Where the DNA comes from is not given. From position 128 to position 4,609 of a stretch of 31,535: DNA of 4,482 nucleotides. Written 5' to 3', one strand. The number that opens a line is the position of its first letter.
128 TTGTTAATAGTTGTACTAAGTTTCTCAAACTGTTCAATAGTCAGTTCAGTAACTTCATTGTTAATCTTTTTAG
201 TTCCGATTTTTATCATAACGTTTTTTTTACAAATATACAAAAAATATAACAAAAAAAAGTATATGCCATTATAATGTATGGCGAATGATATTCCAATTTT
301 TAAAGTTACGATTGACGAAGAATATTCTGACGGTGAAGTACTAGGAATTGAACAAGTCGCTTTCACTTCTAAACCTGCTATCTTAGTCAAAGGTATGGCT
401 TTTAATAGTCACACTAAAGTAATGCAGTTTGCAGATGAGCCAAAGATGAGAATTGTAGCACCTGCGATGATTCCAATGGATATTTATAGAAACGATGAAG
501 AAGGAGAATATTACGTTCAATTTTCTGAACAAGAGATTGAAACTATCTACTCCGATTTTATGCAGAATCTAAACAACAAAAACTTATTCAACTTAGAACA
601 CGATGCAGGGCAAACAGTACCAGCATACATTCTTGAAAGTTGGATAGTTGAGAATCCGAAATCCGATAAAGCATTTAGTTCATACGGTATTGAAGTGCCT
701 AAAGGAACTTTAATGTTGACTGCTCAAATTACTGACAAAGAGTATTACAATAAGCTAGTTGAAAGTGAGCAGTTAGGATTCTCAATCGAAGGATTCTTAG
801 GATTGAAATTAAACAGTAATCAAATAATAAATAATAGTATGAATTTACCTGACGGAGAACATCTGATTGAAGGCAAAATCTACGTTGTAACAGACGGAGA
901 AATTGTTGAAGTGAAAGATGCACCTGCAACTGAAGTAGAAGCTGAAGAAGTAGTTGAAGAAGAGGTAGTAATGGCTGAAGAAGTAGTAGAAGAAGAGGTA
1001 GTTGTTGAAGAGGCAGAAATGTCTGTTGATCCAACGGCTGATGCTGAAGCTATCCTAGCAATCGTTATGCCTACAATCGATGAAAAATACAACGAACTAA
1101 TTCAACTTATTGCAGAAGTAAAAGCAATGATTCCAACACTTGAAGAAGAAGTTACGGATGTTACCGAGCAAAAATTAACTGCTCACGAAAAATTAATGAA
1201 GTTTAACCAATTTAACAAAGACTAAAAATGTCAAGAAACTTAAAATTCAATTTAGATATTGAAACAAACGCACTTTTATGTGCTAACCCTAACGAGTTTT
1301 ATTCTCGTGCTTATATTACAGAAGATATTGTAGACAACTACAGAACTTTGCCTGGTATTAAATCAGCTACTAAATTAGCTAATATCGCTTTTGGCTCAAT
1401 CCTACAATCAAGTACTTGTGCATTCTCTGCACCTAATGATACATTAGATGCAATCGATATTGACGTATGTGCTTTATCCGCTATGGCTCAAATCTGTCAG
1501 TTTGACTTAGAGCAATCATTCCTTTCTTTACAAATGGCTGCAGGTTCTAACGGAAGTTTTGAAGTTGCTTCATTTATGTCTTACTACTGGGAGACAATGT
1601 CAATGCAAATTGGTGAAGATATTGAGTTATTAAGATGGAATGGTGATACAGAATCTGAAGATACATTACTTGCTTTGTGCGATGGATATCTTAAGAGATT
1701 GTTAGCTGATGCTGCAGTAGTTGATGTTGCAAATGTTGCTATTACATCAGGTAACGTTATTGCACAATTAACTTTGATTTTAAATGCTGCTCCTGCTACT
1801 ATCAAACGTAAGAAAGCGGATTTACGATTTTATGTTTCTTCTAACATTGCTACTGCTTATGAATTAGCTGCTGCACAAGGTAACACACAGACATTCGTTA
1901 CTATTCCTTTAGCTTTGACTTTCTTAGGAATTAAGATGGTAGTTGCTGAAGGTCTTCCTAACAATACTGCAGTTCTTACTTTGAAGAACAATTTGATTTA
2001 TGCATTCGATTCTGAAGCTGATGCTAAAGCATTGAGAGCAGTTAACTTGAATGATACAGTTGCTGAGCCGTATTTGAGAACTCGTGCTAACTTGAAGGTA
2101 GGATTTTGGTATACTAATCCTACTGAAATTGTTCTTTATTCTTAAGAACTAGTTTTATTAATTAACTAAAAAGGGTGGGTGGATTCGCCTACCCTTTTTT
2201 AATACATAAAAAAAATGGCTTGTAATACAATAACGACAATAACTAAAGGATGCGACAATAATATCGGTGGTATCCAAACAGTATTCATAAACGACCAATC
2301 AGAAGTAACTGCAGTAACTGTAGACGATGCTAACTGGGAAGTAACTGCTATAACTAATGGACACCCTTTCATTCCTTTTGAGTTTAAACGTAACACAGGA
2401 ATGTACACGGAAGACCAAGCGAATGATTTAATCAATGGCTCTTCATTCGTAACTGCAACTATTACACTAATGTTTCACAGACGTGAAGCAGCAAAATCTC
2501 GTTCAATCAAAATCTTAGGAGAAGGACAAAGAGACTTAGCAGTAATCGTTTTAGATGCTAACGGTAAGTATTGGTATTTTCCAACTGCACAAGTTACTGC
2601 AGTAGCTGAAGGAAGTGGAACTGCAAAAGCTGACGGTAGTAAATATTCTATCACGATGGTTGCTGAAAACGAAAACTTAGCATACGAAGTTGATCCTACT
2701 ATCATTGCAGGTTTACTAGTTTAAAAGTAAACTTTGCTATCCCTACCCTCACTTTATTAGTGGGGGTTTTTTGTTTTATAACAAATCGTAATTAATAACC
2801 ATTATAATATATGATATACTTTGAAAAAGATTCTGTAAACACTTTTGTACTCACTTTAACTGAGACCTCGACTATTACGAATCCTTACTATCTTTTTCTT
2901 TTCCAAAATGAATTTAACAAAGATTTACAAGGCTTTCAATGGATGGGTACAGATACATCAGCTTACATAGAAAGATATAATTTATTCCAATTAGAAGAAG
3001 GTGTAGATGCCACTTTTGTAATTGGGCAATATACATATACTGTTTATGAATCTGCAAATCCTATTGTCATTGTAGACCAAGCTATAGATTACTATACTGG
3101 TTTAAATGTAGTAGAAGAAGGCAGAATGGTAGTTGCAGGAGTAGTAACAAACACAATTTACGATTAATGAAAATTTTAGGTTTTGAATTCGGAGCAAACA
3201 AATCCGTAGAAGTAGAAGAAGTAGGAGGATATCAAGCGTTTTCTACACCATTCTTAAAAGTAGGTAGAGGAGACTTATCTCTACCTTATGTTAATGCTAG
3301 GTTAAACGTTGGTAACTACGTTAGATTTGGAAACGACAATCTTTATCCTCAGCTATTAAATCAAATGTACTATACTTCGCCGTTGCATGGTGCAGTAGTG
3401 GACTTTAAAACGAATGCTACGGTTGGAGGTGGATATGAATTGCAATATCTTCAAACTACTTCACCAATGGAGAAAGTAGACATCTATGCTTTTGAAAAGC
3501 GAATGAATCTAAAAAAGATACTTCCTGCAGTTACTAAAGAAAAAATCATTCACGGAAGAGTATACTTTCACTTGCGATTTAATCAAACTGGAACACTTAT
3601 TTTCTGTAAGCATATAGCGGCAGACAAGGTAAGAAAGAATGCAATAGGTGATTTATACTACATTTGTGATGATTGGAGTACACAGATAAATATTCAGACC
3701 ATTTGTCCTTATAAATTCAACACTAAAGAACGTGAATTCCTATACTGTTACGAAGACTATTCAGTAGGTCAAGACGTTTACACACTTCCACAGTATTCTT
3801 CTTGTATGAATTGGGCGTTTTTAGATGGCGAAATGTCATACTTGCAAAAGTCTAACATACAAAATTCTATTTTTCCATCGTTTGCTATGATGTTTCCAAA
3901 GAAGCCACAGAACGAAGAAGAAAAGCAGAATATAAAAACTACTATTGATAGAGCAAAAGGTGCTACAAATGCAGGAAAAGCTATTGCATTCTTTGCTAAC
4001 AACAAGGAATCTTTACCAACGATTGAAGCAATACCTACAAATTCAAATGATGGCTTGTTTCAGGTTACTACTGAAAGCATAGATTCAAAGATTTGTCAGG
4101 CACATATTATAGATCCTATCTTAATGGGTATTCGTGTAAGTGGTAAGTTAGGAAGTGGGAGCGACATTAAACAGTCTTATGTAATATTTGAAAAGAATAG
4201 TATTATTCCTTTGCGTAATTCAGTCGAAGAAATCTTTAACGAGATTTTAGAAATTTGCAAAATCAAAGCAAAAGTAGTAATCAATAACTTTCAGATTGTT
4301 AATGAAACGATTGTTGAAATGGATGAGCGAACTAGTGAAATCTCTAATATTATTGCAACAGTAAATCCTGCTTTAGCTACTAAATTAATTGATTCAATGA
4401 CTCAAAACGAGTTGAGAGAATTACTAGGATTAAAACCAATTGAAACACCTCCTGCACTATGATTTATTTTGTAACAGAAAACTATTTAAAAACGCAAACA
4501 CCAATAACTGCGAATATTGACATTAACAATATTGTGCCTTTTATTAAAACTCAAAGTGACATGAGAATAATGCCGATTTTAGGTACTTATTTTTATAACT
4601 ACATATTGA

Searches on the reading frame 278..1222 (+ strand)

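Call 10: search_protein_families(library=phrogs, proteins=[window:278-1222:+], max_evalue=0.001)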
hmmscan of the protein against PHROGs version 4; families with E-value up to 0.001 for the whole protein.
window:278-1222:+ (315 aa): 3 families
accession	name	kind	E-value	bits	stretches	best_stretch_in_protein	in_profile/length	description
phrog_24921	-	unknown function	7.4e-22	78.9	1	20-177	12-173/349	-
phrog_1530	-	other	4.5e-11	43.7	1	47-172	237-347/379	DNA methyltransferase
phrog_34096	-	head and packaging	0.00081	19.3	0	55-172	132-233/412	head maturation protease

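Call 11: search_protein_families(library=pfam, proteins=[window:278-1222:+], max_evalue=0.001)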
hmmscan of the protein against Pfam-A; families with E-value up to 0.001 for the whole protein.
window:278-1222:+ (315 aa): 1 family
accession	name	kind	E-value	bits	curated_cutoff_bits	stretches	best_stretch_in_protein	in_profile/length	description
PF14550.11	Peptidase_S78_2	-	7e-10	39.4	24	1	51-173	7-121/126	Putative phage serine protease XkdF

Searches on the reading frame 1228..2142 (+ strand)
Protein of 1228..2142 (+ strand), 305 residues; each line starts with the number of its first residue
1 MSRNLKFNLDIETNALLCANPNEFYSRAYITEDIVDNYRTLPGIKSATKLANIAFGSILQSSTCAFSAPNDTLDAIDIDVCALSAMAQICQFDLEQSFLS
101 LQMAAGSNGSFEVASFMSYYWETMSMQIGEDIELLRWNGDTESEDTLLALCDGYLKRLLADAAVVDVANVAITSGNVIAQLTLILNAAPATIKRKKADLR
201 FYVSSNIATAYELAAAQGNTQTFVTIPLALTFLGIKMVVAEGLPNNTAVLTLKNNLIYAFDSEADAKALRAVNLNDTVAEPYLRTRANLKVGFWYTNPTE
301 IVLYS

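Call 10: search_protein_families(library=phrogs, proteins=[window:1228-2142:+], max_evalue=0.001)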
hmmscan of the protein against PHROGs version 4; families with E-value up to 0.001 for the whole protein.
window:1228-2142:+ (305 aa): 2 families
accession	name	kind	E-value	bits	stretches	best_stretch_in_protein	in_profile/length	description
phrog_1623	-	head and packaging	1.1e-25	91.6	1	20-263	29-265/305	virion structural protein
phrog_11320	-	unknown function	9.5e-14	52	1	39-305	36-305/324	-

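Call 11: search_protein_families(library=pfam, proteins=[window:1228-2142:+], max_evalue=0.001)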
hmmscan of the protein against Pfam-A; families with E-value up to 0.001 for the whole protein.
window:1228-2142:+ (305 aa): 0 families

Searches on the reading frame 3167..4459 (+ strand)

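Call 10: search_protein_families(library=phrogs, proteins=[window:3167-4459:+], max_evalue=0.001)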
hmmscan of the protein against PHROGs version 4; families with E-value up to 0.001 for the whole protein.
window:3167-4459:+ (431 aa): 4 families
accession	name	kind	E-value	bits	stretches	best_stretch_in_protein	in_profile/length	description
phrog_11226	-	head and packaging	5.4e-30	105.7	2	197-377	191-379/388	portal protein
phrog_33693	-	head and packaging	2.1e-17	63.8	1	50-371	21-351/560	portal protein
phrog_12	-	head and packaging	1.9e-16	61.2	1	61-430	83-422/646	portal protein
phrog_68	-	head and packaging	1.2e-15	58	1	125-360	102-327/344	portal protein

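Call 11: search_protein_families(library=pfam, proteins=[window:3167-4459:+], max_evalue=0.001)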
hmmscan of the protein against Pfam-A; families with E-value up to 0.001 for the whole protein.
window:3167-4459:+ (431 aa): 1 family
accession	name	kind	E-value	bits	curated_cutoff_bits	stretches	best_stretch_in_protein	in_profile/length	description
PF04860.17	Phage_portal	-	1.2e-06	28.4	39.1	1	116-420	52-320/321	Phage portal protein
